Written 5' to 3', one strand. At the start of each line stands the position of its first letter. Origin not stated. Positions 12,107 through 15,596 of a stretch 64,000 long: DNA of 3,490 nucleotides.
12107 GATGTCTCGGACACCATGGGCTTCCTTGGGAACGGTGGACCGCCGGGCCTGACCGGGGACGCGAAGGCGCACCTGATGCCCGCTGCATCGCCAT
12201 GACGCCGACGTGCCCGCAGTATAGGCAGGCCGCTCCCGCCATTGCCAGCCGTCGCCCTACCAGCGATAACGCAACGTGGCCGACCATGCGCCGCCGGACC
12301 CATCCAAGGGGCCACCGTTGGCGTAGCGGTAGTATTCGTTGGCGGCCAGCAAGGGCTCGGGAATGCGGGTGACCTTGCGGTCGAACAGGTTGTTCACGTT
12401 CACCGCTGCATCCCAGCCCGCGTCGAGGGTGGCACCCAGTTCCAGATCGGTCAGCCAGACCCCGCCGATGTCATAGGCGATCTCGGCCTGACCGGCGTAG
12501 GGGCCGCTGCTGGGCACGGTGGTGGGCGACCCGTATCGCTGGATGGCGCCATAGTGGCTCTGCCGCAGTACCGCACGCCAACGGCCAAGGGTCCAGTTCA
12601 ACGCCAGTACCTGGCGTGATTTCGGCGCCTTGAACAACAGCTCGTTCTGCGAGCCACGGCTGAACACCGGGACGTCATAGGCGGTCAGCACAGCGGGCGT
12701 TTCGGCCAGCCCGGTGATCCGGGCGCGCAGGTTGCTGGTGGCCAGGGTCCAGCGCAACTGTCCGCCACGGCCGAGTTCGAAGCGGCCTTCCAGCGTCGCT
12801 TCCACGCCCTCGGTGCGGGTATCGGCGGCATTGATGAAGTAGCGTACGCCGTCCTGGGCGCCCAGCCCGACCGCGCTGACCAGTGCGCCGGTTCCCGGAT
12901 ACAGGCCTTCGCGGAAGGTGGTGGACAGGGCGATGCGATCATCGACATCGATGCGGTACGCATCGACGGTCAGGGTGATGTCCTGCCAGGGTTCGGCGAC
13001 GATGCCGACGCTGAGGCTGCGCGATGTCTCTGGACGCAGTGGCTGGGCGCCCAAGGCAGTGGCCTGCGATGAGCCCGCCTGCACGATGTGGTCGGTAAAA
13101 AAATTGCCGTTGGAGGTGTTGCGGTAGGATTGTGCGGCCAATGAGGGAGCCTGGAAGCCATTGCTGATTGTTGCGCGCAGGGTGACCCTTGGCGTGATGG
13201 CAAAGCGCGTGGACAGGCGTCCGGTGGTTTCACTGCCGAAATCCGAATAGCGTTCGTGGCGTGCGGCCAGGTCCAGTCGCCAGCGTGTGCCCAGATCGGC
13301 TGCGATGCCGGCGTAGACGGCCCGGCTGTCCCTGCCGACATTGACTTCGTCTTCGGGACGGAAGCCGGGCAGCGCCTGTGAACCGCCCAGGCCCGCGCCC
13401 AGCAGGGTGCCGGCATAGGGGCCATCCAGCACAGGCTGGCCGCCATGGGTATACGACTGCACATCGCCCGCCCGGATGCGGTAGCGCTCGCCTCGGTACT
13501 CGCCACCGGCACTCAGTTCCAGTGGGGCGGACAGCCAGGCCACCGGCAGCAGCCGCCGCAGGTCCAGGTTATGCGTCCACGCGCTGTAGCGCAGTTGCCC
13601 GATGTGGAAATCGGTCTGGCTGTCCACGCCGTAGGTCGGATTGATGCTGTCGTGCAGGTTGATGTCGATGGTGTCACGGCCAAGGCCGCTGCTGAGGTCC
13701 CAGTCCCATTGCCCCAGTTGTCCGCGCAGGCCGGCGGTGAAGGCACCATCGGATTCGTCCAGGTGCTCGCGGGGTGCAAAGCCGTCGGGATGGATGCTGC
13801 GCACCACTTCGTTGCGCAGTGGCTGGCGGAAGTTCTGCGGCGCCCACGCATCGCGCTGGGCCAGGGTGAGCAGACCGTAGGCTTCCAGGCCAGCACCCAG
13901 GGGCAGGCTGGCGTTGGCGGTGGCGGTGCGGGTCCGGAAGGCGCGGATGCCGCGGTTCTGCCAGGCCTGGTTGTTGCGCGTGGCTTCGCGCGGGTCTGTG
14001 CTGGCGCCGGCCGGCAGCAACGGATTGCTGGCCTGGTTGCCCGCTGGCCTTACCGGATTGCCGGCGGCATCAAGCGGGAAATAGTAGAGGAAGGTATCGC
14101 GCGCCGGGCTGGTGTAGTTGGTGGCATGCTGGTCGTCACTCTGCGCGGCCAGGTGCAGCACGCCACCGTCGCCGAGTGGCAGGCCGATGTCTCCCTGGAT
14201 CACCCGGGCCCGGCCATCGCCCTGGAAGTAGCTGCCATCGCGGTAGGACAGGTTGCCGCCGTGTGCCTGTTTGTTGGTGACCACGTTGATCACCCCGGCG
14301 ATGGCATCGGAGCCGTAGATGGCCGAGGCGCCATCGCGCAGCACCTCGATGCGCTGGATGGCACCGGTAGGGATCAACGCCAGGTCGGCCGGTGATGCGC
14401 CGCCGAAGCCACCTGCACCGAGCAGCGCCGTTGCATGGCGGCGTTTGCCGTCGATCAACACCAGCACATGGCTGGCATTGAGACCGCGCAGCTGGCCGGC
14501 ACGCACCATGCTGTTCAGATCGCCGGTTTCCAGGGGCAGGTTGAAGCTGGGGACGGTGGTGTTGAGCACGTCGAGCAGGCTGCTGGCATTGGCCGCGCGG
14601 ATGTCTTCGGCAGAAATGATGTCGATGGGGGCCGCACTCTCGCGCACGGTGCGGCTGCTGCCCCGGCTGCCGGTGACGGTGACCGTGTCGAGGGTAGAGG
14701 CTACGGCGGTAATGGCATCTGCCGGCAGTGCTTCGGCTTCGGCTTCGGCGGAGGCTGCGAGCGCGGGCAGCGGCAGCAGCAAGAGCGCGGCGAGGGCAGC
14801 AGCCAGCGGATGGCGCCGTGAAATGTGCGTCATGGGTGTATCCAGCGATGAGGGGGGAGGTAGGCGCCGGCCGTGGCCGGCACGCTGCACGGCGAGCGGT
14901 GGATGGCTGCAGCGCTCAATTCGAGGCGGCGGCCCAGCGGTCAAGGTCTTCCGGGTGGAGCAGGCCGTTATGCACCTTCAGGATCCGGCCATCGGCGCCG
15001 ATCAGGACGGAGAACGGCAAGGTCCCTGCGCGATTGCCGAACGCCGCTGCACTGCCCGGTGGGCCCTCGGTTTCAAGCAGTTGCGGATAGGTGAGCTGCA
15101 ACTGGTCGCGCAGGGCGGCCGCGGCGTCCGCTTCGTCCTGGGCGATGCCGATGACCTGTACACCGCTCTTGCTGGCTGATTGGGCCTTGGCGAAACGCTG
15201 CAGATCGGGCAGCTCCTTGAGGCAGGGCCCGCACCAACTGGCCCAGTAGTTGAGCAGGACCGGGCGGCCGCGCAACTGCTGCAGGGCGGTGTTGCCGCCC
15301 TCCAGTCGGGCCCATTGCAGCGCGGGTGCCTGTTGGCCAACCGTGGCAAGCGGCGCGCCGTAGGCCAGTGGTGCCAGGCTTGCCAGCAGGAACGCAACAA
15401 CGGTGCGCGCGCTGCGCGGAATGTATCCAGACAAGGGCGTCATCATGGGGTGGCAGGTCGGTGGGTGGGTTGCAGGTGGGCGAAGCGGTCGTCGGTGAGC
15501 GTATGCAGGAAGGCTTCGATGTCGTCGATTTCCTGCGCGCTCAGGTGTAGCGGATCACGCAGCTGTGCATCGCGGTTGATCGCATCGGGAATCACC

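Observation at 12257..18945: Six-gene periplasmic redox/TonB operon whose proteins appear stripped of sulfur amino acids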

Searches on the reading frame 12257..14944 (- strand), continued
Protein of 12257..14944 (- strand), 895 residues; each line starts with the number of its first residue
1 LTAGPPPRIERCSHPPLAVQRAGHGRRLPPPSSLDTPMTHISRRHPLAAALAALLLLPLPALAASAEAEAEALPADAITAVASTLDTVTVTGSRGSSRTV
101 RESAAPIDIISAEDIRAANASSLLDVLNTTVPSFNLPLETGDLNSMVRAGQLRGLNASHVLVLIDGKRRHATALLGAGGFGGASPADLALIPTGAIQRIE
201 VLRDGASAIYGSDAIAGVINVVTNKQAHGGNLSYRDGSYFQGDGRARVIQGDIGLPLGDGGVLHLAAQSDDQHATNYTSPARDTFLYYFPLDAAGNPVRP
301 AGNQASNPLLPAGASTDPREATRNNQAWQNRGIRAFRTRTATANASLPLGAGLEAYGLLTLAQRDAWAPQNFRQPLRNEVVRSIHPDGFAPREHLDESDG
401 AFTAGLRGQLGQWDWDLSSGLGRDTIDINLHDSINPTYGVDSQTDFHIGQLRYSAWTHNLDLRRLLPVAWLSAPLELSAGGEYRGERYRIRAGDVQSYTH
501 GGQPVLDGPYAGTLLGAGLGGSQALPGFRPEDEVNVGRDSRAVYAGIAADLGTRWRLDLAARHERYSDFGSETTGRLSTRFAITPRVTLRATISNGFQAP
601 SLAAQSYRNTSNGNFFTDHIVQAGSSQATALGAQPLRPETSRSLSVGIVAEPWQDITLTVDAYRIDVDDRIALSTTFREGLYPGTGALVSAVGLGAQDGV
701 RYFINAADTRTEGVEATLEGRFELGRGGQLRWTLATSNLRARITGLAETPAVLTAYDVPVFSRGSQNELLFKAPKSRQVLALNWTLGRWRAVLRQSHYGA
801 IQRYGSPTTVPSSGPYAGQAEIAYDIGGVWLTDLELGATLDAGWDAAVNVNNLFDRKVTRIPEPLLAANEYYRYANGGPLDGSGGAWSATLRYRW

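Call 68: search_protein_families(library=ncbifam, proteins=[L004:7627-8643:-, L003:12732-13817:+, L003:14103-15329:-, L003:4761-6005:+, L003:20066-20647:+, L004:20018-21103:+], max_evalue=0.00001)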
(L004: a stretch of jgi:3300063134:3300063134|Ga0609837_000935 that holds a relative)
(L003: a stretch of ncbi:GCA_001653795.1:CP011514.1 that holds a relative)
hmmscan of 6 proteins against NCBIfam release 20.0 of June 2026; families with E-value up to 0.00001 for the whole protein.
L004:7627-8643:- (338 aa): 45 families (the best 25 are shown)
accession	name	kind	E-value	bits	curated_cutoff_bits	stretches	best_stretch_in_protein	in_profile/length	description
NF009325.0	PRK12680.1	equivalog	2.6e-108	362.2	482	1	1-319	1-322/327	LysR family transcriptional regulator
NF009326.0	PRK12681.1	equivalog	4.9e-81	272.7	436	1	1-301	1-304/324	HTH-type transcriptional regulator CysB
NF009327.0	PRK12684.1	subfamily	7.5e-70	235.6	402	1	1-302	1-305/313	CysB family HTH-type transcriptional regulator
NF009324.0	PRK12679.1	equivalog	1.6e-58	198.3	491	1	12-301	12-304/316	HTH-type transcriptional regulator Cbl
NF053705.1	TransRegGltCGpos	equivalog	2e-28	99.5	350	1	1-252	1-252/300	glutamate biosynthesis transcriptional regulator GltC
NF040786.1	LysR_Sec_metab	equivalog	1.7e-27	96.2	250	1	1-251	1-255/298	selenium metabolism-associated LysR family transcriptional regulator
NF045775.1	acetoin_reg_AlsR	exception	1.2e-25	90.6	430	1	1-252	1-253/290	acetoin biosynthesis transcriptional regulator AlsR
NF008416.0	PRK11242.1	equivalog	4.6e-23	82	277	1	1-274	1-273/300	transcriptional regulator CynR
NF045990.1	TransRegCbbRRhodb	equivalog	1.6e-22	79.9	450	1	1-275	6-282/304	LysR family regulator CbbR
TIGR03339.1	phn_lysR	subfamily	3.6e-22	78.9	341.1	1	18-286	13-277/279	aminoethylphosphonate catabolism associated LysR family transcriptional regulator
NF008722.0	PRK11716.1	equivalog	8.8e-21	74.2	246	1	14-248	13-248/293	HTH-type transcriptional activator IlvY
NF007385.0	PRK09906.1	equivalog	2.6e-20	72.7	356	1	1-264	1-264/296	DNA-binding transcriptional regulator HcaR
NF007439.0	PRK09986.1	equivalog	3.1e-19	69.5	290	1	3-244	9-252/296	LysR family transcriptional regulator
NF058504.1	TransRegCcpCBac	equivalog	1.9e-18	66.9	400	1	3-152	3-151/287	transcriptional regulator CcpC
NF047520.1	trans_act_CidR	equivalog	5.9e-18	65.1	415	1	1-252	1-251/292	cidABC operon transcriptional activator CidR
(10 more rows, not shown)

L003:12732-13817:+ (361 aa): 16 families
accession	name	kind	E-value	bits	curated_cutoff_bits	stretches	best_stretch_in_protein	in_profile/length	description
NF001939.1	PRK00719.1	subfamily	5.3e-54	183.4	510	1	23-356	21-357/373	alkanesulfonate monooxygenase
TIGR03565.1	alk_sulf_monoox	equivalog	1.3e-51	175.7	518.2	1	24-344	22-345/346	FMNH2-dependent alkanesulfonate monooxygenase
TIGR04021.1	LLM_DMSO2_sfnG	equivalog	8e-35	120.8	382.95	1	27-347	26-347/350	dimethylsulfone monooxygenase SfnG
TIGR03619.1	F420_Rv2161c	subfamily_domain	5.1e-26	91.8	166.9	1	54-251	45-239/247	TIGR03619 family F420-dependent LLM class oxidoreductase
TIGR03860.1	FMN_nitrolo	subfamily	2.7e-25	89.1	279.7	2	15-140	34-161/422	NtaA/DmoA family FMN-dependent monooxygenase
TIGR03560.1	F420_Rv1855c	subfamily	1.7e-18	67.3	231.4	1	68-226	67-226/227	TIGR03560 family F420-dependent LLM class oxidoreductase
TIGR03841.1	F420_Rv3093c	subfamily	9.6e-14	51.5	213.65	1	32-322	13-291/298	LLM class F420-dependent oxidoreductase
TIGR03564.1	F420_MSMEG_4879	subfamily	6.4e-12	45.7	234.25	1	34-265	4-235/265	TIGR03564 family F420-dependent LLM class oxidoreductase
TIGR03612.1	RutA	equivalog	2.4e-11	43.7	498.3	1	59-243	71-258/355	pyrimidine utilization protein A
TIGR03559.1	F420_Rv3520c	subfamily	2.5e-11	43.2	335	1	32-167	16-159/325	LLM class F420-dependent oxidoreductase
TIGR03621.1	F420_MSMEG_2516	subfamily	3.1e-11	42.9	213.15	1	29-206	14-188/295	TIGR03621 family F420-dependent LLM class oxidoreductase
TIGR03555.1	F420_mer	equivalog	2.4e-09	37.1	348.7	1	31-323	14-302/325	5,10-methylenetetrahydromethanopterin reductase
NF002619.0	PRK02271.1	equivalog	9.2e-07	28.4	276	1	24-323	9-303/329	5,10-methylenetetrahydromethanopterin reductase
TIGR03554.1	F420_G6P_DH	equivalog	4.7e-06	25.8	420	1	80-171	79-170/331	glucose-6-phosphate dehydrogenase (coenzyme-F420)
TIGR03617.1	F420_MSMEG_2256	subfamily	5e-06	25.7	278.15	1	35-192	1-163/318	TIGR03617 family F420-dependent LLM class oxidoreductase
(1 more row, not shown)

L003:14103-15329:- (408 aa): 8 families
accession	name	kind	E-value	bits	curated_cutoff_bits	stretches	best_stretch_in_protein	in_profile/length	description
NF001939.1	PRK00719.1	subfamily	6.9e-70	235.7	510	1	29-376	27-354/373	alkanesulfonate monooxygenase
TIGR03565.1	alk_sulf_monoox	equivalog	1.3e-69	234.9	518.2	1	26-368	24-346/346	FMNH2-dependent alkanesulfonate monooxygenase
TIGR04021.1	LLM_DMSO2_sfnG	equivalog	5.4e-35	121.4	382.95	1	42-255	50-260/350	dimethylsulfone monooxygenase SfnG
TIGR03860.1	FMN_nitrolo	subfamily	2.6e-20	72.6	279.7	2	164-368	202-404/422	NtaA/DmoA family FMN-dependent monooxygenase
TIGR03612.1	RutA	equivalog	2.8e-16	60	498.3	1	52-255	64-267/355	pyrimidine utilization protein A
TIGR03619.1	F420_Rv2161c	subfamily_domain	8.8e-15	54.9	166.9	1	51-223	42-209/247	TIGR03619 family F420-dependent LLM class oxidoreductase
TIGR03857.1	F420_MSMEG_2249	hypoth_equivalog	3.1e-11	43.1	218.4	1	26-153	11-141/329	TIGR03857 family LLM class F420-dependent oxidoreductase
TIGR03560.1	F420_Rv1855c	subfamily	4.7e-09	36.4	231.4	1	51-222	48-218/227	TIGR03560 family F420-dependent LLM class oxidoreductase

L003:4761-6005:+ (414 aa): 9 families
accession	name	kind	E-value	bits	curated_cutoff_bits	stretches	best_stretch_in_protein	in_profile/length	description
TIGR04022.1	sulfur_SfnB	equivalog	3.2e-112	375.3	430.9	1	9-398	1-388/391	SfnB family sulfur acquisition oxidoreductase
NF043015.1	DibenthMonoxDszC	equivalog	1.6e-54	185.3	850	1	10-395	10-409/415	dibenzothiophene monooxygenase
NF049984.1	Rv1679_FadE16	equivalog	4.8e-27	95.2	600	1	29-373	12-348/371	Rv1679 family acyl-CoA dehydrogenase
NF042439.1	SulpropCoADesulf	equivalog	1.1e-14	54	600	1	21-373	4-353/379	3-sulfinopropanoyl-CoA desulfinase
NF043006.1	CyhCrbnylCoADH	equivalog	2.8e-12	46.3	650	1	19-371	12-356/380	cyclohexane-1-carbonyl-CoA dehydrogenase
NF042972.1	AcrlCoAredClosAcrC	equivalog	2.4e-10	39.6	640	1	22-371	17-357/378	acryloyl-CoA reductase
NF045629.1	monooxsub_HsaA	equivalog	1e-09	37.6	450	0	25-224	7-193/383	3-hydroxy-9,10-secoandrosta-1,3,5(10)-triene-9,17-dione monooxygenase oxygenase subunit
NF045652.1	ProlPCPDhRedW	equivalog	2.2e-07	30.1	650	1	41-353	30-337/376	L-prolyl-[peptidyl-carrier protein] dehydrogenase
NF045920.1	HphnlacHdxOX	equivalog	4.7e-07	29.1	650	0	27-220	10-195/384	p-hydroxyphenylacetate 3-hydroxylase oxygenase component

L003:20066-20647:+ (193 aa): 4 families
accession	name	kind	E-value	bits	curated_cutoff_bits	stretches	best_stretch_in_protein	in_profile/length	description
TIGR03566.1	FMN_reduc_MsuE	equivalog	1.5e-55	187.6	212.5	1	3-179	1-171/174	FMN reductase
TIGR04037.1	LLM_duo_CE1759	subfamily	6.6e-41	140.2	175.9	1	4-178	1-172/199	CE1759 family FMN reductase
TIGR03567.1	FMN_reduc_SsuE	equivalog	2.1e-28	99.4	164.05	1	3-167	1-158/171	NADPH-dependent FMN reductase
NF007859.0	PRK10569.1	equivalog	8.7e-19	68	225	1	3-160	2-152/191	NADPH-dependent FMN reductase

L004:20018-21103:+ (361 aa): 6 families
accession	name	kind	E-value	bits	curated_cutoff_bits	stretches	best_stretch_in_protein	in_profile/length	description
TIGR01728.1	SsuA_fam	subfamily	4.2e-50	170.6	163.5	1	55-295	1-239/290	aliphatic sulfonate ABC transporter substrate-binding protein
NF008588.0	PRK11553.1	subfamily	3.4e-42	144.5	299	1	32-326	6-294/319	aliphatic sulfonate ABC transporter substrate-binding protein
TIGR01729.1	taurine_ABC_bnd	equivalog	3.8e-17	62.6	304.25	1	79-283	27-224/300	taurine ABC transporter substrate-binding protein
NF008553.0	PRK11480.1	equivalog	7e-14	51.7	490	1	81-287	53-250/320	taurine ABC transporter substrate-binding protein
TIGR02122.1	TRAP_TAXI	subfamily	1.6e-09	37.1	84.35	1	94-212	76-197/320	TAXI family TRAP transporter solute-binding subunit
NF040735.1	SBP_SaoX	equivalog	1e-07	31.4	300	1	88-294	38-240/330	ABC transporter substrate-binding subunit SaoX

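Call 84: find_encoding_contigs(protein=P0100, flank=8000, max_places=1)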
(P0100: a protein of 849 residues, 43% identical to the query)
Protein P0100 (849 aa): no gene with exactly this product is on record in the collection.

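Call 85: find_encoding_contigs(protein=P0055, flank=8000, max_places=1)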
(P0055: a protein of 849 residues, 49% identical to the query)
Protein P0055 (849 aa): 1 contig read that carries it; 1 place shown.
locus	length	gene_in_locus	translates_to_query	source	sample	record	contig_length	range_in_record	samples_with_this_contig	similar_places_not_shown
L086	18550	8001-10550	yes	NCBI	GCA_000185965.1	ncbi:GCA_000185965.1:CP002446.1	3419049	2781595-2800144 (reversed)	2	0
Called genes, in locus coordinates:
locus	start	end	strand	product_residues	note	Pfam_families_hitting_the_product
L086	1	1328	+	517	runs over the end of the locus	PF00144:Beta-lactamase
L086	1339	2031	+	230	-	PF01427:Peptidase_M15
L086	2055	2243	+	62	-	PF14255:Zn_ribbon_21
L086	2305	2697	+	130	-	-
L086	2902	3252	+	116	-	PF00036:EF-hand_1 (faint), PF13405:EF-hand_6 (faint), PF13499:EF-hand_7 (faint), PF13202:EF-hand_5 (faint)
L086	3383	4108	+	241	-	PF00702:Hydrolase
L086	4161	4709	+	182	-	-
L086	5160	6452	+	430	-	PF00578:AhpC-TSA, PF08534:Redoxin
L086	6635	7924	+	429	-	PF01244:Peptidase_M19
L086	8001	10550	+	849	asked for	PF07715:Plug, PF00593:TonB_dep_Rec_b-barrel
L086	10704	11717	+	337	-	PF01207:Dus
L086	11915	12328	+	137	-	-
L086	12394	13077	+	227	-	PF00072:Response_reg, PF00486:Trans_reg_C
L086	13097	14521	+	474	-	PF26769:HAMP_PhoQ, PF00512:HisKA (faint), PF02518:HATPase_c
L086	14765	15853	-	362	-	PF05598:DUF772, PF01609:DDE_Tnp_1, PF13586:DDE_Tnp_1_2 (weak), PF13751:DDE_Tnp_1_6 (weak)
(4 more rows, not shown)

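Call 86: find_encoding_contigs(protein=P0042, flank=8000, max_places=1)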
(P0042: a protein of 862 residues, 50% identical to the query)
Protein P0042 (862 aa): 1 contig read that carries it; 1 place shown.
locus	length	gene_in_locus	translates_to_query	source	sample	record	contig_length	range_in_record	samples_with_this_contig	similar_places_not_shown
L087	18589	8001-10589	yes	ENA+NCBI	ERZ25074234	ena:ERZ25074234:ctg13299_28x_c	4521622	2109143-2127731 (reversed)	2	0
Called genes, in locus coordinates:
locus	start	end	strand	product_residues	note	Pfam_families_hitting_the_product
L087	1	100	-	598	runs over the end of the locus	PF02771:Acyl-CoA_dh_N (faint), PF02770:Acyl-CoA_dh_M, PF00441:Acyl-CoA_dh_1, PF08028:Acyl-CoA_dh_2 (weak), PF12806:Acyl-CoA_dh_C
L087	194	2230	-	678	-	-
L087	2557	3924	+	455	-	PF03315:SDH_beta, PF03313:SDH_alpha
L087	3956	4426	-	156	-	-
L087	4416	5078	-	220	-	-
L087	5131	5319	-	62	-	-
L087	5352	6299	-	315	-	-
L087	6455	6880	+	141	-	PF19649:DUF6152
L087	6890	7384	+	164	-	PF20349:DUF6644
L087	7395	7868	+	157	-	PF20349:DUF6644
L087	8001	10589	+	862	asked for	PF07715:Plug, PF00593:TonB_dep_Rec_b-barrel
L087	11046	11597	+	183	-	PF11412:DsbD_N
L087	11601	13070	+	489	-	-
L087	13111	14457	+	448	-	PF00578:AhpC-TSA, PF08534:Redoxin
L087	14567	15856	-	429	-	PF13827:DUF4189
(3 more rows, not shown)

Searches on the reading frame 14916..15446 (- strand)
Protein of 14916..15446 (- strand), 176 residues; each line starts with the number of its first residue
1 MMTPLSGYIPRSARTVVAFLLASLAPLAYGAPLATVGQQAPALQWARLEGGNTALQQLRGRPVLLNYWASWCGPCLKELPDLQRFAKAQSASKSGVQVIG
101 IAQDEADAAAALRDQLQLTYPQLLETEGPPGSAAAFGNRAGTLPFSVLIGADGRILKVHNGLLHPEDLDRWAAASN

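Call 3: search_protein_families(library=pfam, proteins=[window:14916-15446:-])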
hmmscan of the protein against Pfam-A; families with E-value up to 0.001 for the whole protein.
window:14916-15446:- (176 aa): 4 families
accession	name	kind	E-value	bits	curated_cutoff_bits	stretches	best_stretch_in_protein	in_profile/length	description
PF00578.27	AhpC-TSA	-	4.6e-18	65.8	26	1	36-155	1-121/124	AhpC/TSA family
PF08534.16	Redoxin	-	3e-16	60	26.6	1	36-164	2-137/148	Redoxin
PF13905.12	Thioredoxin_8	-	2.5e-06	28.1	27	1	60-155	1-94/94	Thioredoxin-like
PF00085.26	Thioredoxin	-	6.6e-06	26.5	23.5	1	59-109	17-64/103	Thioredoxin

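Call 4: search_protein_families(library=ncbifam, proteins=[window:14916-15446:-])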
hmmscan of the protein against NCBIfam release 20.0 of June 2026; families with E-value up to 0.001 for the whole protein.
window:14916-15446:- (176 aa): 12 families
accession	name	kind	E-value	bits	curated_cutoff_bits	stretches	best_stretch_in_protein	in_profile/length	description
NF002854.0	PRK03147.1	subfamily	1.3e-19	70.7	170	1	34-170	36-167/176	thiol-disulfide oxidoreductase ResA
NF047696.1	ThlDiSintTplARhiz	equivalog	3.8e-14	53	230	1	21-124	54-161/219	thiol:disulfide interchange protein TlpA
TIGR00385.1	dsbE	subfamily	1.3e-13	50.9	123.15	1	34-168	34-163/173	DsbE family thiol:disulfide interchange protein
NF041054.1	WAxxUGC_long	equivalog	1.8e-13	50.5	300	1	23-157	68-196/354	ResA-like WAxxUGC motif-containing protein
NF041202.1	StoA_CxxC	exception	3.9e-13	49.6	210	1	39-173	32-162/163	endospore biogenesis thiol-disulfide oxidoreductase StoA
TIGR01068.1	thioredoxin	equivalog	6.7e-07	29.4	96.8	1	61-110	15-61/101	thioredoxin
NF010625.0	PRK14018.1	equivalog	7.6e-07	28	522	1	34-104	32-98/521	bifunctional peptide-methionine (S)-S-oxide reductase MsrA/peptide-methionine (R)-S-oxide reductase MsrB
NF008229.0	PRK10996.1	equivalog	3.3e-06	26.9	125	1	59-108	51-100/141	thioredoxin TrxC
NF011941.0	PRK15412.1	equivalog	4.6e-06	26.3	359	1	37-120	42-123/185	thiol:disulfide interchange protein DsbE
TIGR01126.1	pdi_dom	equivalog_domain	8.2e-05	22.8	107.2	1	61-121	15-73/105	protein disulfide-isomerase domain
NF053650.1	PerredPrxQDein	equivalog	0.00032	20.7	260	1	48-129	9-95/148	thioredoxin-dependent peroxiredoxin PrxQ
NF045694.1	seleno_TsoB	exception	0.00054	18.2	805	1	34-116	448-528/572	rhodanese/DsbD fusion-like selenoprotein TsoB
